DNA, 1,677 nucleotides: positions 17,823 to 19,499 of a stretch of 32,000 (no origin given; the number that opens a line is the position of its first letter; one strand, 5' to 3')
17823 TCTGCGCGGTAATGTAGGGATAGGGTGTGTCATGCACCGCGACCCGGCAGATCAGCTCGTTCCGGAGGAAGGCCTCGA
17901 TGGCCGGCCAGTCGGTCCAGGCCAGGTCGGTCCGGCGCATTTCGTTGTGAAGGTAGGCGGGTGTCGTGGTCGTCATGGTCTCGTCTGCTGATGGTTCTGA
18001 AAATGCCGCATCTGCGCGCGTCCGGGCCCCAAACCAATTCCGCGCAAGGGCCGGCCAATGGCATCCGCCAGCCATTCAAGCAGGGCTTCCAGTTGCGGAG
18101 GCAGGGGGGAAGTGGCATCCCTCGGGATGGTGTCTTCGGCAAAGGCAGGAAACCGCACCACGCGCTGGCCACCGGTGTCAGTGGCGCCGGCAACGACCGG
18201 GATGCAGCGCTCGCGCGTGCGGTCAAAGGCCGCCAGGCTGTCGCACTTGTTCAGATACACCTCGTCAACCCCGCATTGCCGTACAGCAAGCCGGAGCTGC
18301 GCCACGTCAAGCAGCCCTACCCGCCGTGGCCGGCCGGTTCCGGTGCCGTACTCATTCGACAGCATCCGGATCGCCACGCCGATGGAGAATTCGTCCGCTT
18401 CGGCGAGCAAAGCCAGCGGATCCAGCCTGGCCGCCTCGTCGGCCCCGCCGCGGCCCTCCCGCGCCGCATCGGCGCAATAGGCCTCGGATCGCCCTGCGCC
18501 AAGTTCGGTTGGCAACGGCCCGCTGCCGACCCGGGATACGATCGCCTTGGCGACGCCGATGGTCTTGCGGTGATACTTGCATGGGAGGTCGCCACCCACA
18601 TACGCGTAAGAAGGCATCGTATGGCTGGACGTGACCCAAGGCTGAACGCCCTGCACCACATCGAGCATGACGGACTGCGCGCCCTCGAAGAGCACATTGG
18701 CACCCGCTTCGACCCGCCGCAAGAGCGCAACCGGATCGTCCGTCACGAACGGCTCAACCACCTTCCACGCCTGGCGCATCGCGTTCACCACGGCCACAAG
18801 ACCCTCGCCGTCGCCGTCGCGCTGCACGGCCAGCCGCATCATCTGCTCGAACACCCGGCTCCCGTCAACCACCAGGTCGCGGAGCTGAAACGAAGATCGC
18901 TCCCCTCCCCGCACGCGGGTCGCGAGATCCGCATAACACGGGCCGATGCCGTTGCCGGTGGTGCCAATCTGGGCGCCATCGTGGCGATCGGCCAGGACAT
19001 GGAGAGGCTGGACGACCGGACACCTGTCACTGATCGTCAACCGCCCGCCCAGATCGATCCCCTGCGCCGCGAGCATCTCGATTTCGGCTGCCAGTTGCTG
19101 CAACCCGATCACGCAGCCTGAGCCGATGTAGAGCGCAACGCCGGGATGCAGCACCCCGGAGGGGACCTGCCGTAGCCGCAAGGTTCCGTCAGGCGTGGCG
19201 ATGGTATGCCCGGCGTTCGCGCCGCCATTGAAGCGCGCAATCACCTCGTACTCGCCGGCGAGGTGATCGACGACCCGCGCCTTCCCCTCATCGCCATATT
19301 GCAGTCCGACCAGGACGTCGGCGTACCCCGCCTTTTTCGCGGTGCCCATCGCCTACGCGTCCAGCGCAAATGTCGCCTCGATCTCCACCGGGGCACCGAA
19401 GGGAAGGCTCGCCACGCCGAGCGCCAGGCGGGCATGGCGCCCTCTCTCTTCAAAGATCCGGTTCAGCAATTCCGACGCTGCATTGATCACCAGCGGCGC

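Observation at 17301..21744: AraC-linked RidA / PurA-like ligase / NimA-like flavoprotein operon with divergent arylformamidase-like hydrolase: candidate uncharacterised small-molecule pathway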

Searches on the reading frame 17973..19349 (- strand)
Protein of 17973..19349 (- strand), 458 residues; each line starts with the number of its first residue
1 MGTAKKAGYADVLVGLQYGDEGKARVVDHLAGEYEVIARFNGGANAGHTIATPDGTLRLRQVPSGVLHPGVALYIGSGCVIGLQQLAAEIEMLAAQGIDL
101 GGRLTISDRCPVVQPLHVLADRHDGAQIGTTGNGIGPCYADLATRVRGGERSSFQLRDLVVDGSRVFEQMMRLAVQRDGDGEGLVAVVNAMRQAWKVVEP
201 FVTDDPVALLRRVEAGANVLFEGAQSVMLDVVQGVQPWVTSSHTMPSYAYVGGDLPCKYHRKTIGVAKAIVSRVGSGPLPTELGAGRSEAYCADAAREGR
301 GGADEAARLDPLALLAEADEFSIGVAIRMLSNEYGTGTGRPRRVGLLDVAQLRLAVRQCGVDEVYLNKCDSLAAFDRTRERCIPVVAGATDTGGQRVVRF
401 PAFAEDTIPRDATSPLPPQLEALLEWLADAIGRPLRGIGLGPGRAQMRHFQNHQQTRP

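Call 3: search_protein_families(library=pfam, proteins=[window:17973-19349:-], max_evalue=0.01)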
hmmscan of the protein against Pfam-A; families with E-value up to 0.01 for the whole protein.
window:17973-19349:- (458 aa): 1 family
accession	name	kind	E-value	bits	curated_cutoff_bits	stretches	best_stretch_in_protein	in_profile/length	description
PF00709.27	Adenylsucc_synt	-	3.7e-94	316.2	27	1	12-447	1-415/416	Adenylosuccinate synthetase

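Call 4: search_protein_families(library=ncbifam, proteins=[window:17973-19349:-], max_evalue=0.01)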
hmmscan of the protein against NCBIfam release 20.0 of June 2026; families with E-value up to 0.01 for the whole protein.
window:17973-19349:- (458 aa): 6 families
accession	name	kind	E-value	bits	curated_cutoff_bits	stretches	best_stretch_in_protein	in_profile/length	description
NF002223.0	PRK01117.1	equivalog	9.3e-84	281.7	402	2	11-289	4-288/430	adenylosuccinate synthase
TIGR00184.1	purA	equivalog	1.3e-74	251.5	395.55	2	12-290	1-285/425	adenylosuccinate synthase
NF010355.0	PRK13783.1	equivalog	4.6e-62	210.5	445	2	12-287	4-276/404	adenylosuccinate synthase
NF010357.0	PRK13785.1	equivalog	3.8e-60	203.8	700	1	13-450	5-450/455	adenylosuccinate synthase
NF003295.0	PRK04293.1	equivalog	3.5e-47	160.9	368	3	11-167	4-160/337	adenylosuccinate synthetase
NF038379.2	amino_Aden_PurZ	exception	4.5e-28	98.3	300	1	11-278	2-248/293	succino-amino-deoxyadenylate synthase PurZ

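Call 8: find_homologous_proteins(query=window:17973-19349:-, max_evalue=1e-10)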
Query window:17973-19349:- (458 aa): 5269 proteins with E <= 1e-10 among 8000 candidates; the best 120 are listed.
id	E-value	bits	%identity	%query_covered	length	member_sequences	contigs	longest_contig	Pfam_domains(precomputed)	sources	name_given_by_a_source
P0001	0.0e+0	1024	100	100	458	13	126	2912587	PF00709.28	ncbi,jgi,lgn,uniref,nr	ncbi:Adenylosuccinate synthetase [Cupriavidus necator]|uniref:Adenylosuccinate synthetase n=1 Tax=Cu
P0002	3.2e-258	875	87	100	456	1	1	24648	PF00709.28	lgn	-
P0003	1.1e-256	870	86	99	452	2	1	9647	PF00709.28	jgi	-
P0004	5.6e-239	812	80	99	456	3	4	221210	PF00709.28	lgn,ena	-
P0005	2.8e-236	803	80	99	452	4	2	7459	PF00709.28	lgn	-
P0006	1.0e-233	795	80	100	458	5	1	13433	PF00709.28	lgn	-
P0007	1.8e-233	794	80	100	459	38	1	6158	PF00709.28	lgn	-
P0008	6.5e-233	792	79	99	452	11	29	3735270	PF00709.28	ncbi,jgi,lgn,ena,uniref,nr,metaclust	ncbi:adenylosuccinate synthetase [Cupriavidus metallidurans]|uniref:adenylosuccinate synthetase n=1 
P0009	7.7e-233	792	79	100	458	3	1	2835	PF00709.28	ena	-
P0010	3.2e-230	783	78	100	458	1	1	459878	PF00709.28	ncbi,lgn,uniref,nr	ncbi:adenylosuccinate synthetase [Cupriavidus nantongensis]|uniref:adenylosuccinate synthetase n=1 T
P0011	5.3e-230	782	79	100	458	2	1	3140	PF00709.28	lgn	-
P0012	1.3e-223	761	76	99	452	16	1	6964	PF00709.28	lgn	-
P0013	1.3e-216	738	73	99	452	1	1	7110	PF00709.28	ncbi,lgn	-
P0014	4.4e-216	737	75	99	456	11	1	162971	PF00709.28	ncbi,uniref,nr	ncbi:adenylosuccinate synthase [Cupriavidus basilensis OR16]|uniref:Adenylosuccinate synthetase n=1 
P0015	7.2e-195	667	68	98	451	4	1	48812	PF00709.28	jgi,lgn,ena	-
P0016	9.9e-185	633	67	98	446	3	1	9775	PF00709.28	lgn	-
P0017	3.0e-184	632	67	98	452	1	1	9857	PF00709.28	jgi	jgi:adenylosuccinate synthase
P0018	4.7e-184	631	67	98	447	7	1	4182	PF00709.28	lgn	-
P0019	2.2e-180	619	66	98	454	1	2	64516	PF00709.28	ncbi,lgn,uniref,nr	ncbi:adenylosuccinate synthetase [Cupriavidus numazuensis]|uniref:Adenylosuccinate synthetase n=1 Ta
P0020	6.2e-180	617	65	98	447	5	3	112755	PF00709.28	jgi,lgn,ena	-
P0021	4.1e-178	611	63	98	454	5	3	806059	PF00709.28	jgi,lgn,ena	-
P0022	1.2e-175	603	63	98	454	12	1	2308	PF00709.28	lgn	-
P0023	5.2e-154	532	56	97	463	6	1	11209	PF00709.28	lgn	-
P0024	3.6e-153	529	56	98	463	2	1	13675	PF00709.28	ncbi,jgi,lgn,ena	jgi:adenylosuccinate synthase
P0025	1.3e-152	527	56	98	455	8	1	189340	PF00709.28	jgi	-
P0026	1.3e-151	524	56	98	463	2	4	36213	PF00709.28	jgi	jgi:adenylosuccinate synthase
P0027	5.5e-151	522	55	97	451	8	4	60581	PF00709.28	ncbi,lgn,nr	ncbi:MAG: adenylosuccinate synthetase [Burkholderiaceae bacterium]|nr:adenylosuccinate synthetase [B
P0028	2.4e-149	517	55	97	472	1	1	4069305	PF00709.28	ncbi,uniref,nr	ncbi:adenylosuccinate synthetase [Trinickia acidisoli]|uniref:adenylosuccinate synthetase n=1 Tax=Tr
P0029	2.7e-148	513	55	98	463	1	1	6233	PF00709.28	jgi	jgi:adenylosuccinate synthase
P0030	6.1e-148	512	56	97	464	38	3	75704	PF00709.28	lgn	-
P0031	8.1e-148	512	56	97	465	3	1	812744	PF00709.28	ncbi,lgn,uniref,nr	ncbi:adenylosuccinate synthetase [Pandoraea capi]|uniref:Adenylosuccinate synthetase n=1 Tax=Pandora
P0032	1.1e-145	505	55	96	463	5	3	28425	PF00709.28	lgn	-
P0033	2.7e-145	503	55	97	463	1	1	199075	PF00709.28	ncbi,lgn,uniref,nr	ncbi:adenylosuccinate synthetase [Pandoraea anhela]|uniref:Adenylosuccinate synthetase n=1 Tax=Pando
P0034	1.3e-144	501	54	98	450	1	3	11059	PF00709.28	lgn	-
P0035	5.7e-143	496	55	97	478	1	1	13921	PF00709.28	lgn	-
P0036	1.3e-142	494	57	97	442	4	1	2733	PF00709.28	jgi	jgi:adenylosuccinate synthase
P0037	1.7e-142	494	56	97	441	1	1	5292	PF00709.28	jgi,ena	-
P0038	1.9e-142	494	55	97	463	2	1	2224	PF00709.28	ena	-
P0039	3.9e-142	493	56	87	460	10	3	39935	PF00709.28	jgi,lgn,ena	-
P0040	1.5e-141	491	54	97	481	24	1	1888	PF00709.28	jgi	jgi:adenylosuccinate synthase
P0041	1.1e-140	488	56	97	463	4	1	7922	PF00709.28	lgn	-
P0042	1.9e-140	487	51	98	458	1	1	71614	PF00709.28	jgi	jgi:adenylosuccinate synthase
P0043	2.6e-140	487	76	66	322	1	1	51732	PF00709.28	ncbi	-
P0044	7.0e-140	485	54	97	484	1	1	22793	PF00709.28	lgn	-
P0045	7.6e-140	485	54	96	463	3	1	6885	PF00709.28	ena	-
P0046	4.9e-139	483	56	97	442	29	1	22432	PF00709.28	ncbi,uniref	ncbi:adenylosuccinate synthetase [Caballeronia sp. ATUFL_M1_KS5A]|uniref:adenylosuccinate synthetase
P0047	8.3e-139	482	54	98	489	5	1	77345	PF00709.28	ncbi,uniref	ncbi:adenylosuccinate synthetase [Kitasatospora phosalacinea]|uniref:adenylosuccinate synthetase n=1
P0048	1.2e-138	481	53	96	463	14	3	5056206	PF00709.28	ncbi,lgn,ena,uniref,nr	ncbi:adenylosuccinate synthetase [Pandoraea sp. XY-2]|uniref:adenylosuccinate synthetase n=1 Tax=Pan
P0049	2.7e-138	480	50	96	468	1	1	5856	PF00709.28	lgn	-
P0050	5.7e-138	479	52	98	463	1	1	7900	PF00709.28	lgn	-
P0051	1.2e-137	478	52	99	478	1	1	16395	PF00709.28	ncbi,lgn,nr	ncbi:MAG TPA: adenylosuccinate synthetase [Actinoplanes sp.]|nr:adenylosuccinate synthetase [Actinop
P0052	8.0e-137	475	52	97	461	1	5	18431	PF00709.28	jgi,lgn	-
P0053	1.3e-136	475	53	98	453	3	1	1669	PF00709.28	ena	-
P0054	1.6e-136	474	53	98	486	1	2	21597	PF00709.28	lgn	-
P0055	7.1e-135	469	54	98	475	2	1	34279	PF00709.28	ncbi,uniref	ncbi:adenylosuccinate synthetase [Micromonospora sp. NPDC023633]|uniref:adenylosuccinate synthetase 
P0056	7.9e-135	469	51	97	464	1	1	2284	PF00709.28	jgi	jgi:adenylosuccinate synthase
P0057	2.3e-134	467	50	98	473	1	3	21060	PF00709.28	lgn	-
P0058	2.4e-134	467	50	98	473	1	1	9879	PF00709.28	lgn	-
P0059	3.8e-134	466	53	97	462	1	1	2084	PF00709.28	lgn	-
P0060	2.0e-133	464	52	98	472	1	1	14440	PF00709.28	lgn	-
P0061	2.9e-133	464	52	98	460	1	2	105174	PF00709.28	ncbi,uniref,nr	ncbi:adenylosuccinate synthetase [Acrocarpospora corrugata]|uniref:Adenylosuccinate synthetase n=1 T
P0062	4.9e-133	463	53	95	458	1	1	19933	PF00709.28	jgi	jgi:adenylosuccinate synthase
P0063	7.1e-133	462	53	97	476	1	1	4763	PF00709.28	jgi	jgi:adenylosuccinate synthase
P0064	1.1e-132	462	51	95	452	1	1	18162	PF00709.28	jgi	jgi:adenylosuccinate synthase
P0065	7.1e-132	459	51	95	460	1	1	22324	PF00709.28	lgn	-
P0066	1.4e-131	458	51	97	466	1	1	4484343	PF00709.28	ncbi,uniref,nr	ncbi:adenylosuccinate synthetase [Catellatospora sp. TT07R-123]|uniref:adenylosuccinate synthetase n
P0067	2.1e-131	457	55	84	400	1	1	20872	PF00709.28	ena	-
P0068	3.6e-131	457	52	97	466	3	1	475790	PF00709.28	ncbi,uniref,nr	ncbi:adenylosuccinate synthetase [Catellatospora tritici]|uniref:adenylosuccinate synthetase n=1 Tax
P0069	4.5e-130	453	51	98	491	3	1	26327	PF00709.28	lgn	-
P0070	6.2e-130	453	53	96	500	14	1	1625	PF00709.28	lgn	-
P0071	3.8e-129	450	50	98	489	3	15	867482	PF00709.28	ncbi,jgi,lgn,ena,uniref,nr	ncbi:MAG: adenylosuccinate synthetase [Pandoraea sp.]|uniref:adenylosuccinate synthetase n=1 Tax=Pan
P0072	3.9e-129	450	50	98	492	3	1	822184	PF00709.28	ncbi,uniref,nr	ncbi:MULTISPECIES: adenylosuccinate synthetase [Pandoraea]|uniref:adenylosuccinate synthetase n=1 Ta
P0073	5.2e-129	450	50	98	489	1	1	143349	PF00709.28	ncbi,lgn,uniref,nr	ncbi:adenylosuccinate synthetase [Pandoraea anhela]|uniref:Adenylosuccinate synthetase n=1 Tax=Pando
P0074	5.4e-129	449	49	99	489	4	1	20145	PF00709.28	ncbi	-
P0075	7.4e-129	449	50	98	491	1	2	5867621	PF00709.28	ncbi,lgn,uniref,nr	ncbi:adenylosuccinate synthetase [Pandoraea pulmonicola]|uniref:Adenylosuccinate synthetase n=1 Tax=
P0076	1.0e-128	449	50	99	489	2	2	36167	PF00709.28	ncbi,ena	-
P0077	1.2e-128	448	50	99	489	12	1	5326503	PF00709.28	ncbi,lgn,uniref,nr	ncbi:adenylosuccinate synthetase [Pandoraea apista]|uniref:adenylosuccinate synthetase n=1 Tax=Pando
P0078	1.5e-128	448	49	92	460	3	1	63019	PF00709.28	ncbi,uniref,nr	ncbi:adenylosuccinate synthetase [Pseudomonas typographi]|uniref:adenylosuccinate synthetase n=1 Tax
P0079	1.6e-128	448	49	99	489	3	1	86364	PF00709.28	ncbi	-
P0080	2.8e-128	447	50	97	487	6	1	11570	PF00709.28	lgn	-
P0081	3.1e-128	447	52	99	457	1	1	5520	PF00709.28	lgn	-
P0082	6.9e-128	446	49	99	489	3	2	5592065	PF00709.28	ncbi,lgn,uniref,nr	ncbi:adenylosuccinate synthetase [Pandoraea fibrosis]|uniref:Adenylosuccinate synthetase n=1 Tax=Pan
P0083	7.0e-128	446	51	96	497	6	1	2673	PF00709.28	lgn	-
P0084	8.7e-128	445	50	98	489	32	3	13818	PF00709.28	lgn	-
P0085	2.2e-127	444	50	97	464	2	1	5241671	PF00709.28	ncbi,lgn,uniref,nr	ncbi:adenylosuccinate synthetase [Pandoraea faecigallinarum]|uniref:Adenylosuccinate synthetase n=1 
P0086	2.7e-127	444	48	99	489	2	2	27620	PF00709.28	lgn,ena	-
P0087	3.1e-127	444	49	99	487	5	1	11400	PF00709.28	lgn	-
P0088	6.7e-127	443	50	98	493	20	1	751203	PF00709.28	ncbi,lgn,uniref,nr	ncbi:adenylosuccinate synthetase [Pandoraea sputorum]|uniref:adenylosuccinate synthetase n=1 Tax=Pan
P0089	7.6e-127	442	50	98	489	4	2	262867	PF00709.28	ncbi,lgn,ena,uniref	ncbi:adenylosuccinate synthetase [Pandoraea sp.]|uniref:adenylosuccinate synthetase n=1 Tax=Pandorae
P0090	8.9e-127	442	49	98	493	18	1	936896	PF00709.28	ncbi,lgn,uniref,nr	ncbi:adenylosuccinate synthetase [Pandoraea terrigena]|uniref:Adenylosuccinate synthetase n=1 Tax=Pa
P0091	1.1e-126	442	48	99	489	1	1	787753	PF00709.28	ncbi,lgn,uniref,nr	ncbi:adenylosuccinate synthetase [Pandoraea horticolens]|uniref:Adenylosuccinate synthetase n=1 Tax=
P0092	1.2e-126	442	50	97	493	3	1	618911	PF00709.28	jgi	-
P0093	3.1e-126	440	50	97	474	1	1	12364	PF00709.28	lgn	-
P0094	1.7e-125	438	49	99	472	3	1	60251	PF00709.28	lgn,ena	-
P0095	1.8e-125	438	51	97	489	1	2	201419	PF00709.28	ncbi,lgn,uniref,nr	ncbi:adenylosuccinate synthetase [Pandoraea terrae]|uniref:Adenylosuccinate synthetase n=1 Tax=Pando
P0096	6.1e-125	436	51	97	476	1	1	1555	PF00709.28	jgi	-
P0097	4.8e-124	433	49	98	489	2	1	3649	PF00709.28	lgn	-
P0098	9.1e-124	432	50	100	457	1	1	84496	PF00709.28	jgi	jgi:adenylosuccinate synthase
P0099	2.9e-123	431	61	74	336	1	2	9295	PF00709.28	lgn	-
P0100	2.7e-122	427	50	95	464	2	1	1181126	PF00709.28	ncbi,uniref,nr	ncbi:adenylosuccinate synthetase [Pandoraea captiosa]|uniref:Adenylosuccinate synthetase n=1 Tax=Pan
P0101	6.2e-122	426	48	96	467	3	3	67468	PF00709.28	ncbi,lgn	-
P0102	9.0e-122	426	49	96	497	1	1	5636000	PF00709.28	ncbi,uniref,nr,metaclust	ncbi:adenylosuccinate synthetase [Pandoraea vervacti]|uniref:Adenylosuccinate synthetase n=1 Tax=Pan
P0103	1.2e-121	425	50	100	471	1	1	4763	PF00709.28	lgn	-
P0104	1.3e-121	425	47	96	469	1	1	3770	PF00709.28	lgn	-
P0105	2.4e-121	424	48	98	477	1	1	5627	PF00709.28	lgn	-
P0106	6.8e-121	423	48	96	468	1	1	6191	PF00709.28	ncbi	-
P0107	1.1e-120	422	48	96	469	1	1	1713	PF00709.28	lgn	-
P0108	1.1e-120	422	46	97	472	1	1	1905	PF00709.28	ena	-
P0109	6.8e-120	419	48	96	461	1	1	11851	PF00709.28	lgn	-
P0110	2.2e-119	418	46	96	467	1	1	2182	PF00709.28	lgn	-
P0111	2.7e-119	418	47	96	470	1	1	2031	PF00709.28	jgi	-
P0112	5.5e-119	416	46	96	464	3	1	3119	PF00709.28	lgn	-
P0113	9.3e-119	416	47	96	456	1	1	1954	PF00709.28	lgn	-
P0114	2.6e-118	414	46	97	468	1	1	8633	PF00709.28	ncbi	-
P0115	6.6e-118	413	48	96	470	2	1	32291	PF00709.28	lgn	-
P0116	1.3e-117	412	48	96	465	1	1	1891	PF00709.28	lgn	-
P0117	2.8e-117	411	48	97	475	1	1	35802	PF00709.28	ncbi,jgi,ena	jgi:adenylosuccinate synthase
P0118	6.4e-117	410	47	97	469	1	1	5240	PF00709.28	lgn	-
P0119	1.3e-116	409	46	97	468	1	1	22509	PF00709.28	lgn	-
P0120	1.4e-116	409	48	96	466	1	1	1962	PF00709.28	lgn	-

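Call 9: search_solved_structures(query=window:17973-19349:-, show_alignments=1)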
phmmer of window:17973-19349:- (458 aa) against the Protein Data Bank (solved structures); distinct sequences matched with E-value up to 0.001: 27.
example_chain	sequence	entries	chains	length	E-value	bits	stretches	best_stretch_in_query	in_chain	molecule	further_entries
6jrq_A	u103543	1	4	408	1.1e-55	192.9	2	13-284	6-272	Adenylosuccinate synthetase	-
3ue9_A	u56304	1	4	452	7.4e-52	180.3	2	11-283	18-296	Adenylosuccinate synthetase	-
6bs7_A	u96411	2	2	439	4.1e-51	177.8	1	11-283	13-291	Adenylosuccinate synthetase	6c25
9f17_A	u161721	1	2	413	1.3e-50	176.2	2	9-282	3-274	Adenylosuccinate synthetase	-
1dj3_A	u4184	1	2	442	1.4e-50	176.1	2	13-284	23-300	ADENYLOSUCCINATE SYNTHETASE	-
7pvo_A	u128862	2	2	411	1.9e-50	175.7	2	10-282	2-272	Adenylosuccinate synthetase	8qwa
4m0g_A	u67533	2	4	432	1.9e-50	175.7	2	11-283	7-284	Adenylosuccinate synthetase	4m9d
6zxq_A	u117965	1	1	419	1.9e-50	175.6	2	10-282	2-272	Adenylosuccinate synthetase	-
5i33_A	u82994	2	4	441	4.4e-48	167.9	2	11-282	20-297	Adenylosuccinate synthetase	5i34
3r7t_A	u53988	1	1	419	6.5e-48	167.3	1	9-283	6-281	Adenylosuccinate synthetase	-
1dj2_A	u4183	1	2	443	9.7e-47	163.4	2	13-286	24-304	ADENYLOSUCCINATE SYNTHETASE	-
3hid_A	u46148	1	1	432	6.7e-46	160.7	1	12-284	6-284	Adenylosuccinate synthetase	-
1kjx_A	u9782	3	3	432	2e-43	152.5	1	12-292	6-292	Adenylosuccinate Synthetase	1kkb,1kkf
1ade_A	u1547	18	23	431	2.2e-43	152.4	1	12-292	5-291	ADENYLOSUCCINATE SYNTHETASE | PROTEIN (ADENYLOSUCCINATE SYNTHETASE)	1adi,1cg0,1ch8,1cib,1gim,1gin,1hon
1cg3_A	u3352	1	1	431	4.9e-43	151.2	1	12-292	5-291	PROTEIN (ADENYLOSUCCINATE SYNTHETASE)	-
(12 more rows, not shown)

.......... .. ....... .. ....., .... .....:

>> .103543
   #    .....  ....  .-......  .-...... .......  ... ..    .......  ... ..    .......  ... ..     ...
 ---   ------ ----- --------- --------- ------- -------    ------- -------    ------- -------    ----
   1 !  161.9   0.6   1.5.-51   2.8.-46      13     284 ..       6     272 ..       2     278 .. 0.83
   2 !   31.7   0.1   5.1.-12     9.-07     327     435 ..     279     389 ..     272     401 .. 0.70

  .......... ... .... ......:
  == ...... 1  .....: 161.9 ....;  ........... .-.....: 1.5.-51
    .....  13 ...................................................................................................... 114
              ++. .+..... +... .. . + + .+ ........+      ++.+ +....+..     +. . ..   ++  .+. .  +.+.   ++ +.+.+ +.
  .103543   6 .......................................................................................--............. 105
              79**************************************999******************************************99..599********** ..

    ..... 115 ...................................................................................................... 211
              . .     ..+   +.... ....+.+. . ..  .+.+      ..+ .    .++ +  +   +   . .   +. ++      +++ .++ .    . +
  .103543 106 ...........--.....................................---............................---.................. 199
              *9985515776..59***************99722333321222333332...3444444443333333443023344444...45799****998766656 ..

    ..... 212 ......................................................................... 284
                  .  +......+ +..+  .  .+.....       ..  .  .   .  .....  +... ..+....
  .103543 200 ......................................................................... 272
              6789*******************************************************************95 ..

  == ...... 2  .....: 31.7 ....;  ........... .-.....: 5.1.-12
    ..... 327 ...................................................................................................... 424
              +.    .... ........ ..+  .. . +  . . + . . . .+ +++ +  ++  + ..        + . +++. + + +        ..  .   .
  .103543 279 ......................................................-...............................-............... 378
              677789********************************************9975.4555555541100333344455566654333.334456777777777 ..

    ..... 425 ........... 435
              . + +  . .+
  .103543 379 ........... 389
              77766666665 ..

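Call 10: find_encoding_contigs(protein=P0028, flank=8000, max_places=2)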
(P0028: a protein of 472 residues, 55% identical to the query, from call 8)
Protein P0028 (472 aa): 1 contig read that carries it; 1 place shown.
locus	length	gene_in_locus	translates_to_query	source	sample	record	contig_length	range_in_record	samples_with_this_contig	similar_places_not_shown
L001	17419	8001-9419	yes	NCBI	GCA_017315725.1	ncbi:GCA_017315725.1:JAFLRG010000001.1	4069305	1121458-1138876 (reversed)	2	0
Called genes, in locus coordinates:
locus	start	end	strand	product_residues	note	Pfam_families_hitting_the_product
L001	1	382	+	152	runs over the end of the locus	PF11008:DUF2846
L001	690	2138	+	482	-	PF07690:MFS_1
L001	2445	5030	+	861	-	PF11791:Aconitase_B_N, PF06434:Aconitase_2_N, PF00330:Aconitase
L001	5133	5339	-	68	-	-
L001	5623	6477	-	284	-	PF00135:COesterase, PF20434:BD-FAE, PF07859:Abhydrolase_3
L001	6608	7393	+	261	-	PF02311:AraC_binding, PF12833:HTH_18, PF00165:HTH_AraC (weak)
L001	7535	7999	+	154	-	PF14588:YjgF_endoribonc, PF01042:Ribonuc_L-PSP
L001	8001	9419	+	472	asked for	PF00709:Adenylsucc_synt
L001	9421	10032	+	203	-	PF12900:Pyridox_ox_2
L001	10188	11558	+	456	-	PF00083:Sugar_tr, PF07690:MFS_1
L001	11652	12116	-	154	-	PF07883:Cupin_2, PF02311:AraC_binding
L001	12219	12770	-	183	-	-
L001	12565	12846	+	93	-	-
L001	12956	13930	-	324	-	PF00126:HTH_1, PF03466:LysR_substrate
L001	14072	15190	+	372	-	-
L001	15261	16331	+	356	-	PF00005:ABC_tran, PF13304:AAA_21 (faint), PF08402:TOBE_2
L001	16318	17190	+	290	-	PF00528:BPD_transp_1 (weak)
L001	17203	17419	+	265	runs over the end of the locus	PF00528:BPD_transp_1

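Call 11: find_encoding_contigs(protein=P0048, flank=8000, max_places=2)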
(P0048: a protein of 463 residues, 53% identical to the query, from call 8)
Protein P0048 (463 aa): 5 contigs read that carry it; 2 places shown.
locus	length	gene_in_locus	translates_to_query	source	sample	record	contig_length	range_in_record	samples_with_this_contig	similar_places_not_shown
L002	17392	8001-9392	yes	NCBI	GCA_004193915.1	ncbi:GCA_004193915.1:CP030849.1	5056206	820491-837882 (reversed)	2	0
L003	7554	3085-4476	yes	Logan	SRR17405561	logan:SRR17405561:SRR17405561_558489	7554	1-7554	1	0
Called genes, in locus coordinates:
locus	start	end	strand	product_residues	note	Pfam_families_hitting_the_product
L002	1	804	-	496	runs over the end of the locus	PF07969:Amidohydro_3, PF01979:Amidohydro_1 (faint)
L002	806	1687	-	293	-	PF01418:HTH_6, PF13580:SIS_2 (faint), PF01380:SIS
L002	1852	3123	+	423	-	PF01168:Ala_racemase_N, PF14031:D-ser_dehydrat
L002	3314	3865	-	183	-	PF12802:MarR_2, PF01047:MarR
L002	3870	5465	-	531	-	PF06609:TRI12, PF00083:Sugar_tr, PF07690:MFS_1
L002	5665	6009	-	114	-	-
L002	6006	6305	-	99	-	PF07859:Abhydrolase_3, PF20434:BD-FAE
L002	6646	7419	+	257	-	PF02311:AraC_binding (weak), PF12833:HTH_18, PF00165:HTH_AraC (weak)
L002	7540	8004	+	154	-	PF14588:YjgF_endoribonc, PF01042:Ribonuc_L-PSP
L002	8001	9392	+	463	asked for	PF00709:Adenylsucc_synt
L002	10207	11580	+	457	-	PF07690:MFS_1, PF00083:Sugar_tr, PF07690:MFS_1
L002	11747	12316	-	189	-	PF28474:DUF8412, PF13376:OmdA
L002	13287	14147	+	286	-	PF00106:adh_short, PF08659:KR (weak), PF01370:Epimerase, PF13561:adh_short_C2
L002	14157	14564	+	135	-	-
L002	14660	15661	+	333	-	PF08240:ADH_N, PF00107:ADH_zinc_N, PF13602:ADH_zinc_N_2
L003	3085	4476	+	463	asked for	PF00709:Adenylsucc_synt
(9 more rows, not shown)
